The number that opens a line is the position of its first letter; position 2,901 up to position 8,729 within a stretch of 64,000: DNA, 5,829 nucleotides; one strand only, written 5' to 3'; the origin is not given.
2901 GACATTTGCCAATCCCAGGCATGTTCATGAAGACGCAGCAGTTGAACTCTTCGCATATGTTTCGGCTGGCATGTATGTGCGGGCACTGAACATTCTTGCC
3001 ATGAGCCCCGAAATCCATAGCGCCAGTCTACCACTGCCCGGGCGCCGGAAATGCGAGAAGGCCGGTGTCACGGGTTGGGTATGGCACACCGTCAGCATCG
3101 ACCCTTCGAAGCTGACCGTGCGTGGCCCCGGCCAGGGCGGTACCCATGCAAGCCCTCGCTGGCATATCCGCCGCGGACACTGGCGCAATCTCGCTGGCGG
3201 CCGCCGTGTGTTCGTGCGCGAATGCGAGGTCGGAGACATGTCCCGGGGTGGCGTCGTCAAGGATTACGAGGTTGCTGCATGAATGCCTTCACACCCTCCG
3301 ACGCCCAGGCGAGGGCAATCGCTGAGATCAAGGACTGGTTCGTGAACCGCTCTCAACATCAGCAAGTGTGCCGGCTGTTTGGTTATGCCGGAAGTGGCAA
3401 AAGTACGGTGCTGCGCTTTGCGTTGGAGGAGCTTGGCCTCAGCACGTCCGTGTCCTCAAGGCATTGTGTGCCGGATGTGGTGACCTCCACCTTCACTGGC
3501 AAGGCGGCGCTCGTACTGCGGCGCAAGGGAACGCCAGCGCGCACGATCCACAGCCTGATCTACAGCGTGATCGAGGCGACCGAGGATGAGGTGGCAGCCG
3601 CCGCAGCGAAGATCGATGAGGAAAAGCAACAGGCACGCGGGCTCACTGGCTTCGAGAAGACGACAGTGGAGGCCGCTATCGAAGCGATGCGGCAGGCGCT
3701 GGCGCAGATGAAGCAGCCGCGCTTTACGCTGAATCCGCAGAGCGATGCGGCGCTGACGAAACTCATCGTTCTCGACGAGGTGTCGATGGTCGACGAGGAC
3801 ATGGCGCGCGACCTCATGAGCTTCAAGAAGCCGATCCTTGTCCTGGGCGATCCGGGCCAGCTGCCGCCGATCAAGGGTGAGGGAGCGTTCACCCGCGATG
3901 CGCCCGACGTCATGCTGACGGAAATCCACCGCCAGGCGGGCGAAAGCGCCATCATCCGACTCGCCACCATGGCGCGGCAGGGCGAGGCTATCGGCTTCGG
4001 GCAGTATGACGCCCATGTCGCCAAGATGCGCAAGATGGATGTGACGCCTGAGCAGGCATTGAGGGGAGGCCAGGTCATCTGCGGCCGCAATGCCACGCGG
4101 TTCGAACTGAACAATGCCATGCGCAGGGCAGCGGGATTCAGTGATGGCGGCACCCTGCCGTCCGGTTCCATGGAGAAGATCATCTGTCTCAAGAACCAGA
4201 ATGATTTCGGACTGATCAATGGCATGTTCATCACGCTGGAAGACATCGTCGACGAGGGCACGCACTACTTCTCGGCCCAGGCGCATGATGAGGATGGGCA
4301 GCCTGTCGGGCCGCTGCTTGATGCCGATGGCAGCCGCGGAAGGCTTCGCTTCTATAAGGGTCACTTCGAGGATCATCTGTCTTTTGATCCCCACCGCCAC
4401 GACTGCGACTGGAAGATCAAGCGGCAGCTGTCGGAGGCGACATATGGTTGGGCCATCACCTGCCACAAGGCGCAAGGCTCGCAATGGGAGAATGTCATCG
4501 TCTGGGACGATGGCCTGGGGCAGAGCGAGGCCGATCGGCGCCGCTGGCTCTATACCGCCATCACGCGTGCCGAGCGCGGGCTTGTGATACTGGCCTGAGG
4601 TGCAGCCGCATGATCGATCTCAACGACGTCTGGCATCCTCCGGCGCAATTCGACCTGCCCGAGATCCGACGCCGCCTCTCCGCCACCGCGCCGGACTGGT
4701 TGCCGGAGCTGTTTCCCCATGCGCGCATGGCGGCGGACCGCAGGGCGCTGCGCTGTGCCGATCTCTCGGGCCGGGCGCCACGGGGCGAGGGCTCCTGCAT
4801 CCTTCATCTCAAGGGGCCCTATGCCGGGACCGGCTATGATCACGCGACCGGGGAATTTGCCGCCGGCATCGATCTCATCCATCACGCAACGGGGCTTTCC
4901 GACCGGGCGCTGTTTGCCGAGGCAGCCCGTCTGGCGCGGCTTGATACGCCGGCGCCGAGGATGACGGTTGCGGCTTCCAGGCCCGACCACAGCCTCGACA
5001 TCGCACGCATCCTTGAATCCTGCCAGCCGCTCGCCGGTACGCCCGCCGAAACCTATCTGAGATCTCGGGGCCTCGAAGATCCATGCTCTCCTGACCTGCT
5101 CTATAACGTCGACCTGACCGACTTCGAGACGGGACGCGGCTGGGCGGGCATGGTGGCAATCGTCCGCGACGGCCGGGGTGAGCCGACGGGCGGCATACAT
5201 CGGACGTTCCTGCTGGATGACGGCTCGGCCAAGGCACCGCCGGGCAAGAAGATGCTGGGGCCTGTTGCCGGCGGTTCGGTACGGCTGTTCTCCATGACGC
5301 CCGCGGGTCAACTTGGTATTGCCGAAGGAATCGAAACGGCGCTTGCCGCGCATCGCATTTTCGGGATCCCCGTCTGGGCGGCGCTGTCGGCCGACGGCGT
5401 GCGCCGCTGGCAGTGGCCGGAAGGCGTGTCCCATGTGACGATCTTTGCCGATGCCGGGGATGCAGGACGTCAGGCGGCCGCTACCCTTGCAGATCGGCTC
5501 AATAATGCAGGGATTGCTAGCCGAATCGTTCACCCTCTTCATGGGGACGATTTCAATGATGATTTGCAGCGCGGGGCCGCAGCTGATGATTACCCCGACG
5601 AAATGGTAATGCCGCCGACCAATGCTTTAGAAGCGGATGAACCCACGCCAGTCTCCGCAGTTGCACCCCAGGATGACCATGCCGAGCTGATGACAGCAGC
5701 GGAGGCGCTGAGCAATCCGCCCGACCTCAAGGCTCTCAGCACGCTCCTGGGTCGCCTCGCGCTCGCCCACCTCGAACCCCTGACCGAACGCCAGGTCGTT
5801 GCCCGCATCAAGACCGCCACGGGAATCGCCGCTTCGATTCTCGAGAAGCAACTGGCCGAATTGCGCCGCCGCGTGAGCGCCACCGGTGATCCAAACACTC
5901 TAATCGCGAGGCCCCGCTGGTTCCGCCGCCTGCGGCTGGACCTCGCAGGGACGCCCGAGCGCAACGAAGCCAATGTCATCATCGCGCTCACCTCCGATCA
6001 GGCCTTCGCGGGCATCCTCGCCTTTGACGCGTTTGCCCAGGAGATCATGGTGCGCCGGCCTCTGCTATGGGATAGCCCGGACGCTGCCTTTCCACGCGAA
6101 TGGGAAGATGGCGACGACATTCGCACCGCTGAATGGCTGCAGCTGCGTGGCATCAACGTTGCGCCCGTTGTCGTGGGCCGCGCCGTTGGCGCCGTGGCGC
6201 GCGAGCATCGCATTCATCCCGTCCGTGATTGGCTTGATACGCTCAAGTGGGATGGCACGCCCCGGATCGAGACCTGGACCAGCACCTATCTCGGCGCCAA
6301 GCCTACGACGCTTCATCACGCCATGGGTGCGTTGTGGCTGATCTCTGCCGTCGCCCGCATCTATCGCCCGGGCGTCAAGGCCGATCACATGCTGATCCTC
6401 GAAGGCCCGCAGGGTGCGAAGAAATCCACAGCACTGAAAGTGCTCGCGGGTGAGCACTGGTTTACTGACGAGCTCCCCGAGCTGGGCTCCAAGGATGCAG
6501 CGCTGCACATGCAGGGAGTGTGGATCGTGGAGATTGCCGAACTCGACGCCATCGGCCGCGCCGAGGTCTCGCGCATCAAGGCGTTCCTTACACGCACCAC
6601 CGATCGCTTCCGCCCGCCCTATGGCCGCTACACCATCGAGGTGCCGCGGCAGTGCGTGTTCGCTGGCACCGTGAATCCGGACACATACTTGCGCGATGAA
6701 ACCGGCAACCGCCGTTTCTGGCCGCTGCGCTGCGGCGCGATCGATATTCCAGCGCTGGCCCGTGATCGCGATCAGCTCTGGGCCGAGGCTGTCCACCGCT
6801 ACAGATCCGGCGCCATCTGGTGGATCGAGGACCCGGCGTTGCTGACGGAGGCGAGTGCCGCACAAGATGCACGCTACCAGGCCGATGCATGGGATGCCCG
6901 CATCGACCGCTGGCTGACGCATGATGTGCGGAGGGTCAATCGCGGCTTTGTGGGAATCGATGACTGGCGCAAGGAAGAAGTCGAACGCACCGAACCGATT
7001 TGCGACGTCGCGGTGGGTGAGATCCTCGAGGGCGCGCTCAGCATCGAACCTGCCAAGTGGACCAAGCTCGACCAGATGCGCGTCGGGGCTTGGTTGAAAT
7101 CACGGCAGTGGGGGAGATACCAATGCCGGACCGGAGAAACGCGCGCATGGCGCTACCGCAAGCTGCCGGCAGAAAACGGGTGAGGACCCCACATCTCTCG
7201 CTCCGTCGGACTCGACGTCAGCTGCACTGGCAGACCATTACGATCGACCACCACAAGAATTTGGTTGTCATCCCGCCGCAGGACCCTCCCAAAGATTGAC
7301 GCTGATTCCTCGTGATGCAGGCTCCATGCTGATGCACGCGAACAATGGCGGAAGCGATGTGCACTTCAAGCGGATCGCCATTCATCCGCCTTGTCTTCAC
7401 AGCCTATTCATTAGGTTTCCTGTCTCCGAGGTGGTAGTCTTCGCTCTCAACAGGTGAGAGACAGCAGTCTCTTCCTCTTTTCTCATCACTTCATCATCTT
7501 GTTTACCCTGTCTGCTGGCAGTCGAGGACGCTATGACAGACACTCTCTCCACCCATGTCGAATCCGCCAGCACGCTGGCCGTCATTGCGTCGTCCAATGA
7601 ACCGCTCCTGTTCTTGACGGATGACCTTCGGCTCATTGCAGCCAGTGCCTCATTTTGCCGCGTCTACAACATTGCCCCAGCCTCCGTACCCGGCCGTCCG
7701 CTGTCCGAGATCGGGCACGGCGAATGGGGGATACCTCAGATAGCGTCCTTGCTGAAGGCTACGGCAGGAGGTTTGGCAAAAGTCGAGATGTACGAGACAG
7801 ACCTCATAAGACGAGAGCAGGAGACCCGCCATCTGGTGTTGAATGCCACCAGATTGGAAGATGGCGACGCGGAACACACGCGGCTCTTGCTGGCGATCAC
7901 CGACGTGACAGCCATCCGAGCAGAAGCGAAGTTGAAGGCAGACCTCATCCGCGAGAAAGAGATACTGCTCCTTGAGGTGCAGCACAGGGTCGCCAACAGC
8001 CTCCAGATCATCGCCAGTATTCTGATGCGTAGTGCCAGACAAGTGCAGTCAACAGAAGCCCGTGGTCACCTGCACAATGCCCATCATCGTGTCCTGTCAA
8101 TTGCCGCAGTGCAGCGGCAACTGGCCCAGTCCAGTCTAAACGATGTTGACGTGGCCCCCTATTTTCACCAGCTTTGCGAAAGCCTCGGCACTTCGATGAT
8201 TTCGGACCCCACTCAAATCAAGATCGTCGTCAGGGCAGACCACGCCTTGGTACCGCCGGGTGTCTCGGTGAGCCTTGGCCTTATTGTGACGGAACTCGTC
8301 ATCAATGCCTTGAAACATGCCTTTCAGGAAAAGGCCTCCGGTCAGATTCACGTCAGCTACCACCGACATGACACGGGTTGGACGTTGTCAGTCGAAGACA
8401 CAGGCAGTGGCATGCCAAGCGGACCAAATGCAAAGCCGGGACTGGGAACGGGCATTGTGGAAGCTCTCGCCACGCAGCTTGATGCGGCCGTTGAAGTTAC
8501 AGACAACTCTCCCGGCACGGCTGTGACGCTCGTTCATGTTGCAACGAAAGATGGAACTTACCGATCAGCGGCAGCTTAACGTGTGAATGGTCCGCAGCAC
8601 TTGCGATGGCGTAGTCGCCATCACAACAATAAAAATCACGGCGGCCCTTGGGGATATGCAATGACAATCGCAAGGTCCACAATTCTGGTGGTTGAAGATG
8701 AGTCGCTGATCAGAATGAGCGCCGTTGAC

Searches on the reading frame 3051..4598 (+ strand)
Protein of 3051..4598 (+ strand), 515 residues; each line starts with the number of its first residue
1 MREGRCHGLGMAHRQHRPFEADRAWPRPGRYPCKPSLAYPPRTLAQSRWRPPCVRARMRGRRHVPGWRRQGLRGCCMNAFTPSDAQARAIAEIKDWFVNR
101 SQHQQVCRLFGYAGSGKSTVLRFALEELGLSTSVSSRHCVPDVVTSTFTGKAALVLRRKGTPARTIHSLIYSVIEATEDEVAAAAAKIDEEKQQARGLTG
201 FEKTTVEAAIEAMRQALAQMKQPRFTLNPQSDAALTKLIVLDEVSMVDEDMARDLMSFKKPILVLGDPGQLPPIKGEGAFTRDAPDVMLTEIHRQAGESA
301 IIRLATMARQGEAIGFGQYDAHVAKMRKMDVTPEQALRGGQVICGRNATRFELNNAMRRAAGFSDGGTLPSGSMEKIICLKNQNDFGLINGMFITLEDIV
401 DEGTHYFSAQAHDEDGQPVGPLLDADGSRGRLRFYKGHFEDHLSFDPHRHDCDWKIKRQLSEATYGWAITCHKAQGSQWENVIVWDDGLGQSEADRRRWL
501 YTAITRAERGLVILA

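Call 76: search_protein_families(library=pfam, proteins=[window:3051-4598:+])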
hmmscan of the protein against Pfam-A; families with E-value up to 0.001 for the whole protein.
window:3051-4598:+ (515 aa): 6 families
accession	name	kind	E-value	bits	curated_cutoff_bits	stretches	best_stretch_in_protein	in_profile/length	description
PF13604.12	AAA_30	-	3.7e-20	72.9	27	1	102-322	16-183/191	AAA domain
PF13538.12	UvrD_C_2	-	1.6e-18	66.7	27.4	1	465-513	1-51/52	UvrD-like helicase C-terminal domain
PF13245.12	AAA_19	-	1.4e-14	54.8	25.1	1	100-274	7-132/134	AAA domain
PF01443.25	Viral_helicase1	-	1.8e-09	38.2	21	0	457-514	172-227/228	Viral superfamily 1 RNA helicase core domain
PF13401.12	AAA_22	-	3.6e-05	24.5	27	1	102-259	3-108/130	AAA domain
PF13191.12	AAA_16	-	0.00024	22.1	32.6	1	94-223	13-131/167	AAA ATPase domain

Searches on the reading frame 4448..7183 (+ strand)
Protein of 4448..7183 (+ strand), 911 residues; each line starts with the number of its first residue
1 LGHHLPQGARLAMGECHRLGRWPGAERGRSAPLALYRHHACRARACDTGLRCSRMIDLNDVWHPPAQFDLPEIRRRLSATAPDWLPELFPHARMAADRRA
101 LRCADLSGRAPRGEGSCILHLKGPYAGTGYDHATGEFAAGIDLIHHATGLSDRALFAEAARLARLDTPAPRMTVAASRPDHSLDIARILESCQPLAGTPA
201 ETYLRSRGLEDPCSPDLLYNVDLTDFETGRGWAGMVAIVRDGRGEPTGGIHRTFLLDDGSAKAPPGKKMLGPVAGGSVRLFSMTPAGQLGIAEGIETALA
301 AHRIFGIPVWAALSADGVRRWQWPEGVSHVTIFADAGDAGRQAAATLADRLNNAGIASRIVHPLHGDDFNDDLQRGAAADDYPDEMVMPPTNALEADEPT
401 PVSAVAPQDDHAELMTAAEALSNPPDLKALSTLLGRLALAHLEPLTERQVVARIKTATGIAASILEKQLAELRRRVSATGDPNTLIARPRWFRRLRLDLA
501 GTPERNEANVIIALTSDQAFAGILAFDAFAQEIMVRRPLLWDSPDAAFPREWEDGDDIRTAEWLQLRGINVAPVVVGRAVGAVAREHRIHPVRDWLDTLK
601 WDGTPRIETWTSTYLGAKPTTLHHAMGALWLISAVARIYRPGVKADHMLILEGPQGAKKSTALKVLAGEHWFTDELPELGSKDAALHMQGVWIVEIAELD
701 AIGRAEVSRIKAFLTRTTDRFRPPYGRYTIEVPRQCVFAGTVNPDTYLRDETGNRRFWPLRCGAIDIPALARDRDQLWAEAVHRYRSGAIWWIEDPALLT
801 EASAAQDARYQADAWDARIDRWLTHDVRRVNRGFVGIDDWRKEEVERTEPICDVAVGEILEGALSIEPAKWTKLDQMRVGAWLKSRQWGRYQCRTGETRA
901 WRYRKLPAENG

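Call 76: search_protein_families(library=pfam, proteins=[window:4448-7183:+])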
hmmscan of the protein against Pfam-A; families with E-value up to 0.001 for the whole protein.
window:4448-7183:+ (911 aa): 5 families
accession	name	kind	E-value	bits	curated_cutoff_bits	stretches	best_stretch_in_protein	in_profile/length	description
PF05272.17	VapE-like_dom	-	3.7e-83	278.7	25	1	596-806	1-212/217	Virulence-associated protein E-like domain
PF13362.12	Toprim_3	-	5e-27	94.6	27.2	1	289-376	2-92/95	Toprim domain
PF23639.1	DUF7146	-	2.6e-22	79.6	27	1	184-280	6-105/105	Domain of unknown function (DUF7146)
PF19263.5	DUF5906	-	0.00048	21.2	27.6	1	651-756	1-114/114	Family of unknown function (DUF5906)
PF13155.12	Toprim_2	-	0.00092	20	22.1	0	328-373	43-88/88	Toprim-like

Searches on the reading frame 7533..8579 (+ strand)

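Call 76: search_protein_families(library=pfam, proteins=[window:7533-8579:+])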
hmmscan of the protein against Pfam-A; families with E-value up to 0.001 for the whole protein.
window:7533-8579:+ (348 aa): 6 families
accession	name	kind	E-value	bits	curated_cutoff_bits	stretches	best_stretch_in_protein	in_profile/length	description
PF07568.18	HisKA_2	-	3.6e-18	65.9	22.3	1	148-220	1-74/76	Histidine kinase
PF13581.12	HATPase_c_2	-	3.8e-10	40.3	27.4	1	236-334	20-126/127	Histidine kinase-like ATPase domain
PF02518.31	HATPase_c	-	1.5e-09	38.7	26.4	1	245-333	3-105/111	Histidine kinase-, DNA gyrase B-, and HSP90-like ATPase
PF08448.16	PAS_4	-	4.3e-07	30.6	23.1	1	20-127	3-107/110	PAS fold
PF07536.20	HWE_HK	-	1.3e-05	26.3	22.8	1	148-209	1-60/83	HWE histidine kinase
PF13426.13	PAS_9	-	2.5e-05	24.9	27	1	25-127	4-103/103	PAS domain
